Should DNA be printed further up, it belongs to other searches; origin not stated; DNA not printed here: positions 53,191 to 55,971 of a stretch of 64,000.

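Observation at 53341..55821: MurF-like ligase fused in-frame to alanine racemase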

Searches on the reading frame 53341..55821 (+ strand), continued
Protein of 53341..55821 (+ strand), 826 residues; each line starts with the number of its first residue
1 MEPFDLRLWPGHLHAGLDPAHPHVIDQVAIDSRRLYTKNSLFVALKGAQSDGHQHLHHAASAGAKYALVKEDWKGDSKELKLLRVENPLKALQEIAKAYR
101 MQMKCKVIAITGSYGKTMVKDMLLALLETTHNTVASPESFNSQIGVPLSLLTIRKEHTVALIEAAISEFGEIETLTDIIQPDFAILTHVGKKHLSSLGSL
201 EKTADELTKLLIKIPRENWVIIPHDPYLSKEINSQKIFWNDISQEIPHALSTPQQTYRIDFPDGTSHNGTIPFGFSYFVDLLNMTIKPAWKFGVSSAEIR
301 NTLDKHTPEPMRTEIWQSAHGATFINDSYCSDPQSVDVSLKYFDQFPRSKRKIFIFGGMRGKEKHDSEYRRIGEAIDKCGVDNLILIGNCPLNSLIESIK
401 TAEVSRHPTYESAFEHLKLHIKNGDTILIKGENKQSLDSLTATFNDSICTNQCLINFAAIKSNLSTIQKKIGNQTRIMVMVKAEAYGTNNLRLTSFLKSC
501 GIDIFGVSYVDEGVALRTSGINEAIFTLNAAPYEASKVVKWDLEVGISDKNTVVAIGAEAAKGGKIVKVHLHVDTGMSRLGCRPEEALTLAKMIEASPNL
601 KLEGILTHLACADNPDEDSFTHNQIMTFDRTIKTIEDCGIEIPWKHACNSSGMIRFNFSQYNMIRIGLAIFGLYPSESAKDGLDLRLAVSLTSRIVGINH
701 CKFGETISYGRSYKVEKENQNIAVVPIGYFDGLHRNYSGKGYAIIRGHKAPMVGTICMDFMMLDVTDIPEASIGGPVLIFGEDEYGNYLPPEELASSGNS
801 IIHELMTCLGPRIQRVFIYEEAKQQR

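Call 36: search_protein_representatives(protein=window:53341-55821:+)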
Query: 826 residues. Proteins with E-value up to 0.001 (for the whole library): 48464; up to 1e-10: 33362; up to 1e-30: 9140. The best 150 are listed.
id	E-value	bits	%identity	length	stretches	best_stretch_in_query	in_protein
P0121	0.0e+00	1021.6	57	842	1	1-822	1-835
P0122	2.0e-260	882.6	51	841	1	1-824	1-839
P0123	1.2e-257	873.4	51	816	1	1-822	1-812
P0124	1.4e-254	863.3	49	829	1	1-820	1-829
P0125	8.6e-252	854.1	51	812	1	1-822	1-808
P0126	3.8e-237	805.6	47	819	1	17-820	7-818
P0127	3.3e-236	802.5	48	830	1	1-819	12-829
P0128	5.8e-235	798.4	50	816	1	1-819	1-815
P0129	2.4e-234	796.4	46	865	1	2-822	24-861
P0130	4.5e-229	778.9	47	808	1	1-818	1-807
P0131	1.1e-226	771.1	48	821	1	1-824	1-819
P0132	8.3e-224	761.5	44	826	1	1-819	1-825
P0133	7.5e-222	755.0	46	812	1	1-819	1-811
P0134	1.7e-220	750.6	51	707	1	133-824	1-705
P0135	1.0e-218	744.7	45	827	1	1-822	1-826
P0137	7.5e-214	728.6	47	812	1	20-820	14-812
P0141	3.2e-209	713.3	49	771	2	445-823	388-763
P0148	5.7e-182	623.1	40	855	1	1-824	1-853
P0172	1.8e-138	479.3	37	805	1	24-818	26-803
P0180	3.8e-129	448.4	34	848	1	23-818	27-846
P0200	2.4e-112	392.9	33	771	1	82-818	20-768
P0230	3.2e-105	369.3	32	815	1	24-819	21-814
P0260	1.1e-102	360.9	32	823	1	13-819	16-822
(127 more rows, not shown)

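Call 48: search_protein_families(library=pfam, proteins=[L001:5498-6643:+, L001:6643-7719:+, L001:10580-11476:+, L001:11811-13391:+, L002:7763-8896:+, L002:8893-9978:+, L002:12468-13277:+, L002:13287-14795:+], max_evalue=0.0001)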
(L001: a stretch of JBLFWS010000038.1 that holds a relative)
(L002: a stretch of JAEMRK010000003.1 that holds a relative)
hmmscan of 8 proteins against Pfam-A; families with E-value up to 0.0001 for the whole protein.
L001:5498-6643:+ (381 aa): 1 family
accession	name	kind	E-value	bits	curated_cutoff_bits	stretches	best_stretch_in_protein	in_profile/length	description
PF03739.19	LptF_LptG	-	3.5e-43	148.4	27.9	1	6-374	1-352/353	Lipopolysaccharide export system permease LptF/LptG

L001:6643-7719:+ (358 aa): 1 family
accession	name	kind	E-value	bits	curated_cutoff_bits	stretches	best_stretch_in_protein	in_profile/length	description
PF03739.19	LptF_LptG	-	9e-48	163.5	27.9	1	8-356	1-353/353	Lipopolysaccharide export system permease LptF/LptG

L001:10580-11476:+ (298 aa): 0 families

L001:11811-13391:+ (526 aa): 1 family
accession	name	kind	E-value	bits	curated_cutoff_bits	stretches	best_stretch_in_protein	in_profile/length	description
PF02074.21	Peptidase_M32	-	5.3e-180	599.7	25.1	1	30-520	2-489/489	Carboxypeptidase Taq (M32) metallopeptidase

L002:7763-8896:+ (377 aa): 1 family
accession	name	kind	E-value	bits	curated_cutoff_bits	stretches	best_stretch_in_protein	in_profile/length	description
PF03739.19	LptF_LptG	-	2.2e-44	152.4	27.9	1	6-369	1-351/353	Lipopolysaccharide export system permease LptF/LptG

L002:8893-9978:+ (361 aa): 1 family
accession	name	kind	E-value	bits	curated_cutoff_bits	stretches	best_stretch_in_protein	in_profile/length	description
PF03739.19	LptF_LptG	-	3.6e-47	161.5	27.9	1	7-352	1-347/353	Lipopolysaccharide export system permease LptF/LptG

L002:12468-13277:+ (269 aa): 2 families
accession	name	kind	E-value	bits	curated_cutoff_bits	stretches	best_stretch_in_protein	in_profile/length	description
PF01569.27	PAP2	-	2.3e-09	37.6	27.2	1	176-236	45-112/130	PAP2 superfamily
PF14378.12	PAP2_3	-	2.7e-05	24.5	27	1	94-240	32-186/190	PAP2 superfamily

L002:13287-14795:+ (502 aa): 1 family
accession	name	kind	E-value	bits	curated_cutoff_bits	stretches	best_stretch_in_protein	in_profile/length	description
PF02074.21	Peptidase_M32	-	1.2e-174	582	25.1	1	9-498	2-489/489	Carboxypeptidase Taq (M32) metallopeptidase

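Call 55: list_cluster_members(proteins=[P0123, P0131, P0137, P0141, P0148, P0172, P0180, P0200, P0230, P0260])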
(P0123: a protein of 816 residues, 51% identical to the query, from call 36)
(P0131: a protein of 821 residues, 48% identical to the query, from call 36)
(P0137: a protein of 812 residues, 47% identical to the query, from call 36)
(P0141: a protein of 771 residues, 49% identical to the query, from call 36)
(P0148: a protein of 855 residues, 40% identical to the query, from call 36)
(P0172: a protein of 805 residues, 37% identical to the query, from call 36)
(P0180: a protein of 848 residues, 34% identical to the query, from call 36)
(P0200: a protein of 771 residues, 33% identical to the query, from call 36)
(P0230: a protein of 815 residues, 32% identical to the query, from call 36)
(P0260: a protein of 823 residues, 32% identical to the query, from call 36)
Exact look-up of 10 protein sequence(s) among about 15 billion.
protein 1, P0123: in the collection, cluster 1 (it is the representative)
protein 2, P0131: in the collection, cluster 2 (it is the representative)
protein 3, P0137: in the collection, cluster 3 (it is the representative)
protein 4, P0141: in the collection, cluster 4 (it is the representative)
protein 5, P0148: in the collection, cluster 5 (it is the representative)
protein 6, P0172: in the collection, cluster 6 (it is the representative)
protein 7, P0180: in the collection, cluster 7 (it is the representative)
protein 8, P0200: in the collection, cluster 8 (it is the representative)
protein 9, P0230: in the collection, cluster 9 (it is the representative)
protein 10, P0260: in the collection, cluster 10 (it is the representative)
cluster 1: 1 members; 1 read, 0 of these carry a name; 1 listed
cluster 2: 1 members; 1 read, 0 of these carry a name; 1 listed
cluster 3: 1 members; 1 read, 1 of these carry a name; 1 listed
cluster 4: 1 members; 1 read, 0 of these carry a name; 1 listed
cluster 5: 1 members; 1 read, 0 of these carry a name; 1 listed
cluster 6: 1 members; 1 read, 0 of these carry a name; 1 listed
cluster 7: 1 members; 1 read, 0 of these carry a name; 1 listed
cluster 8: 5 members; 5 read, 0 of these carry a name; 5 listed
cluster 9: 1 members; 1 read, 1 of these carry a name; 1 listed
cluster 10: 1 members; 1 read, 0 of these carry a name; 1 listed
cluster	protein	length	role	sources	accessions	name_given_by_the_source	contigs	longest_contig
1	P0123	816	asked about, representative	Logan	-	-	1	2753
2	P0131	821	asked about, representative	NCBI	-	-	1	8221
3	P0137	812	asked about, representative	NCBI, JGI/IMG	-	alanine racemase/UDP-N-acetylmuramoyl-tripeptide--D-alanyl-D-alanine ligase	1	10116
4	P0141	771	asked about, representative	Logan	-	-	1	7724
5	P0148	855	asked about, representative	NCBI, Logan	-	-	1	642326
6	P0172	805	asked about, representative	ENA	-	-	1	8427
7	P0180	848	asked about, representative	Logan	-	-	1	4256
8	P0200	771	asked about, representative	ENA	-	-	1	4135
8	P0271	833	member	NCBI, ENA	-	-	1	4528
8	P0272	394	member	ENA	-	-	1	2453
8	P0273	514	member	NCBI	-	-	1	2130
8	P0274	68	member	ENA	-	-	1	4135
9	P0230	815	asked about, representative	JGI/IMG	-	Alr-MurF fusion protein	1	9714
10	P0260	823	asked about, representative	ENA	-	-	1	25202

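Call 63: find_encoding_contigs(protein=P0003, flank=10000, max_places=2)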
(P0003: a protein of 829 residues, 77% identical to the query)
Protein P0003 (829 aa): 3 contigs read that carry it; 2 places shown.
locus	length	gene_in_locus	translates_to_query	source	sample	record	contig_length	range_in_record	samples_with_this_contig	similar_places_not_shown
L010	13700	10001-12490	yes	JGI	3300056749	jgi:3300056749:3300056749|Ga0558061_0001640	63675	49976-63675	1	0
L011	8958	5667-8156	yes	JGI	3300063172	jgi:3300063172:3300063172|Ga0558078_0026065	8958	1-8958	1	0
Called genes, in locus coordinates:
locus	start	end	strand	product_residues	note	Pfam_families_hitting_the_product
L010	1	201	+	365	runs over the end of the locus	PF01312:Bac_export_2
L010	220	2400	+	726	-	PF00771:FHIPEP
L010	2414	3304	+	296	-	PF07201:HrpJ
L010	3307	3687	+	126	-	PF22342:T3SS_CopN_3rd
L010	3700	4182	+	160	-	PF05932:CesT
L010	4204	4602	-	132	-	PF05168:HEPN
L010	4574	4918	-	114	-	PF01909:NTP_transf_2, PF18765:Polbeta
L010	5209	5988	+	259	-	PF02517:Rce1-like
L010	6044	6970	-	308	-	PF01963:TraB_PrgY_gumN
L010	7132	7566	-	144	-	-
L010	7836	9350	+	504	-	PF13369:Transglut_core2, PF00515:TPR_1 (faint), PF07719:TPR_2 (faint), PF13428:TPR_14 (faint)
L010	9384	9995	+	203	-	PF01923:Cob_adeno_trans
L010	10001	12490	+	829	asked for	PF08245:Mur_ligase_M, PF02875:Mur_ligase_C, PF01168:Ala_racemase_N, PF00842:Ala_racemase_C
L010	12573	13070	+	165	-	-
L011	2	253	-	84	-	?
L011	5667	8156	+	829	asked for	PF08245:Mur_ligase_M, PF02875:Mur_ligase_C, PF01168:Ala_racemase_N, PF00842:Ala_racemase_C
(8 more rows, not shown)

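Call 64: find_encoding_contigs(protein=P0055, flank=10000, max_places=2)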
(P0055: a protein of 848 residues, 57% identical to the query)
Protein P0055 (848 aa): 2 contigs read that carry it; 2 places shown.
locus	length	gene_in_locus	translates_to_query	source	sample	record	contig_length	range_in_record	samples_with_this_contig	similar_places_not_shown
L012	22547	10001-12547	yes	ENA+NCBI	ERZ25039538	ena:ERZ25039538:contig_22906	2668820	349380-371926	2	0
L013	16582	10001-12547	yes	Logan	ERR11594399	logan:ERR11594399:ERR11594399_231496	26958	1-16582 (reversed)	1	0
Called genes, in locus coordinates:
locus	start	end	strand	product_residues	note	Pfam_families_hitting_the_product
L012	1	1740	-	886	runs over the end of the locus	-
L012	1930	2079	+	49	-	-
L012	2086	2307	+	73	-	-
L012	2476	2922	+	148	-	-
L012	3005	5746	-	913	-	PF00004:AAA, PF17862:AAA_lid_3, PF01434:Peptidase_M41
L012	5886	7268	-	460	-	PF01171:ATP_bind_3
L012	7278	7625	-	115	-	PF14237:GYF_2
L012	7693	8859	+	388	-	PF03739:LptF_LptG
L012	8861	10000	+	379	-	PF03739:LptF_LptG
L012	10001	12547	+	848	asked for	PF01225:Mur_ligase (faint), PF08245:Mur_ligase_M, PF02875:Mur_ligase_C, PF01168:Ala_racemase_N, PF00842:Ala_racemase_C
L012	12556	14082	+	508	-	PF02074:Peptidase_M32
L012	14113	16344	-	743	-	-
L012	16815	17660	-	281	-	-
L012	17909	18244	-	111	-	-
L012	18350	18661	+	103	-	-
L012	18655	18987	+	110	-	PF05717:TnpB_IS66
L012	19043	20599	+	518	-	PF13007:LZ_Tnp_IS66, PF03050:DDE_Tnp_IS66, PF13817:DDE_Tnp_IS66_C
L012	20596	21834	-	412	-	PF01609:DDE_Tnp_1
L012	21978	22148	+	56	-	-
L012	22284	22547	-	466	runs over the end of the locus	PF00646:F-box (weak), PF12937:F-box-like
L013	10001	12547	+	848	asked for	PF01225:Mur_ligase (faint), PF08245:Mur_ligase_M, PF02875:Mur_ligase_C, PF01168:Ala_racemase_N, PF00842:Ala_racemase_C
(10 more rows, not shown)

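Call 73: search_dna_similar(query=window:53341-55821:+, collection=plasmids, mode=protein, max_evalue=1e-20, max_rows=25)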
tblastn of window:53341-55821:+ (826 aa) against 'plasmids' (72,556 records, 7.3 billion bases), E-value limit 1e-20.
Records with a match: 184; places in all: 219; records where one place covers at least 80% of the query: 7.
Best place of each record, by identity: <60% 184.
By first word of the organism name: Bacillus 22; Escherichia 20; Rhizobium 10; Sinorhizobium 10; Streptomyces 7; Azospirillum 7; Burkholderia 6; Mycetohabitans 6; Klebsiella 5; Riemerella 4; and 56 more.
By predicted mobility (MOB-suite, as given by PLSDB): non-mobilizable 140; conjugative 27; mobilizable 17.
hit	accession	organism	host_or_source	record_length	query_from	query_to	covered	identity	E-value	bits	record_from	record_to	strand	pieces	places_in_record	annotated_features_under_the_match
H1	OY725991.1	Phocaeicola massiliensis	-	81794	21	817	96%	29.8%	4e-93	328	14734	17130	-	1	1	vanT gene in vanG cluster: glycopeptide resistance gene cluster; vanT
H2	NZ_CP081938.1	Riemerella anatipestifer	goose,Epidemic materials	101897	15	818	97%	28.6%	8e-82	295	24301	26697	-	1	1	bifunctional UDP-N-acetylmuramoyl-tripeptide:D-alanyl-D-alanine ... | vanT gene in vanG cluster: glycopeptide resistance gene cluster; vanT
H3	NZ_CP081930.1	Riemerella anatipestifer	duck,Epidemic materials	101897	15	818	97%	28.6%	8e-82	295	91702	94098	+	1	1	bifunctional UDP-N-acetylmuramoyl-tripeptide:D-alanyl-D-alanine ... | vanT gene in vanG cluster: glycopeptide resistance gene cluster; vanT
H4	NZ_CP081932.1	Riemerella anatipestifer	goose,Epidemic materials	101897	15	818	97%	28.6%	8e-82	295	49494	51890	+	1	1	bifunctional UDP-N-acetylmuramoyl-tripeptide:D-alanyl-D-alanine ... | vanT gene in vanG cluster: glycopeptide resistance gene cluster; vanT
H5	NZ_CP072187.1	Riemerella anatipestifer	goose,Epidemic materials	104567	15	818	97%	28.6%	8e-82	295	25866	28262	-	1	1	bifunctional UDP-N-acetylmuramoyl-tripeptide:D-alanyl-D-alanine ... | vanT gene in vanG cluster: glycopeptide resistance gene cluster; vanT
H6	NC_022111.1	Prevotella sp. oral taxon 299 str. F0039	Homo sapiens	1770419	31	817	95%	28.6%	2e-86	309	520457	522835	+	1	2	vanT gene in vanG cluster: glycopeptide resistance gene cluster; vanT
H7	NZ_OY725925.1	Bacteroides finegoldii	-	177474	25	817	96%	27.7%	8e-82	295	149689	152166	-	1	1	bifunctional UDP-N-acetylmuramoyl-tripeptide:D-alanyl-D-alanine ... | vanT gene in vanG cluster: glycopeptide resistance gene cluster; vanT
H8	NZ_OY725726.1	Monoglobus pectinilyticus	-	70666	455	818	44%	36.7%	4e-60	230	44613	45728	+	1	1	alr: alanine racemase | vanT gene in vanG cluster: glycopeptide resistance gene cluster; vanT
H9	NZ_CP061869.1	Priestia koreensis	cell culture,tobacco leaf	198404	24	529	61%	26.1%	1e-33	148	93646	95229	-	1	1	murF: UDP-N-acetylmuramoyl-tripeptide--D-alanyl-D- alanine ligase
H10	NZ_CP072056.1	Bacillus mycoides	cell culture,soil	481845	455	817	44%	36.1%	9e-56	216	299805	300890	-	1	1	alr: alanine racemase | vanT gene in vanG cluster: glycopeptide resistance gene cluster; vanT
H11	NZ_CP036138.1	Bacillus mycoides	cell culture,soil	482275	455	817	44%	36.1%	9e-56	216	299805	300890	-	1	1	alr: alanine racemase | vanT gene in vanG cluster: glycopeptide resistance gene cluster; vanT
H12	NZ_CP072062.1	Bacillus mycoides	cell culture,soil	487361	455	817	44%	36.1%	9e-56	216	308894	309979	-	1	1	alr: alanine racemase | vanT gene in vanG cluster: glycopeptide resistance gene cluster; vanT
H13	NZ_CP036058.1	Bacillus mycoides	cell culture,soil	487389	455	817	44%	36.1%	9e-56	216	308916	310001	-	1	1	alr: alanine racemase | vanT gene in vanG cluster: glycopeptide resistance gene cluster; vanT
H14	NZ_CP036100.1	Bacillus mycoides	cell culture,soil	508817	455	817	44%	36.1%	9e-56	216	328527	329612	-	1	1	alr: alanine racemase | vanT gene in vanG cluster: glycopeptide resistance gene cluster; vanT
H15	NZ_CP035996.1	Bacillus mycoides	cell culture,soil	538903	455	817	44%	35.8%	9e-56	216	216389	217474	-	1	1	alr: alanine racemase | vanT gene in vanG cluster: glycopeptide resistance gene cluster; vanT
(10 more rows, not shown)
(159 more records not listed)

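Call 78: get_annotated_region(hit=H6, flank=4000)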
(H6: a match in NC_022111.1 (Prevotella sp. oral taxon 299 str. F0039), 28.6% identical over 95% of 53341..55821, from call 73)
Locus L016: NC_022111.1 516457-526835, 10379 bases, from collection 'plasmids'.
description: Prevotella sp. oral taxon 299 str. F0039 plasmid unnamed, complete sequence
organism: Prevotella sp. oral taxon 299 str. F0039 (NCBI taxid 575614)
taxonomy: Bacteria; Bacteroidota; Bacteroidia; Bacteroidales; Prevotellaceae; Prevotella; Prevotella sp. oral taxon 299; Prevotella sp. oral taxon 299 str. F0039
host: -; source: Homo sapiens; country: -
typing (MOB-suite, as given by PLSDB): non-mobilizable; replicon rep_cluster_406,rep_cluster_742,rep_cluster_90; mating-pair formation MPF_T
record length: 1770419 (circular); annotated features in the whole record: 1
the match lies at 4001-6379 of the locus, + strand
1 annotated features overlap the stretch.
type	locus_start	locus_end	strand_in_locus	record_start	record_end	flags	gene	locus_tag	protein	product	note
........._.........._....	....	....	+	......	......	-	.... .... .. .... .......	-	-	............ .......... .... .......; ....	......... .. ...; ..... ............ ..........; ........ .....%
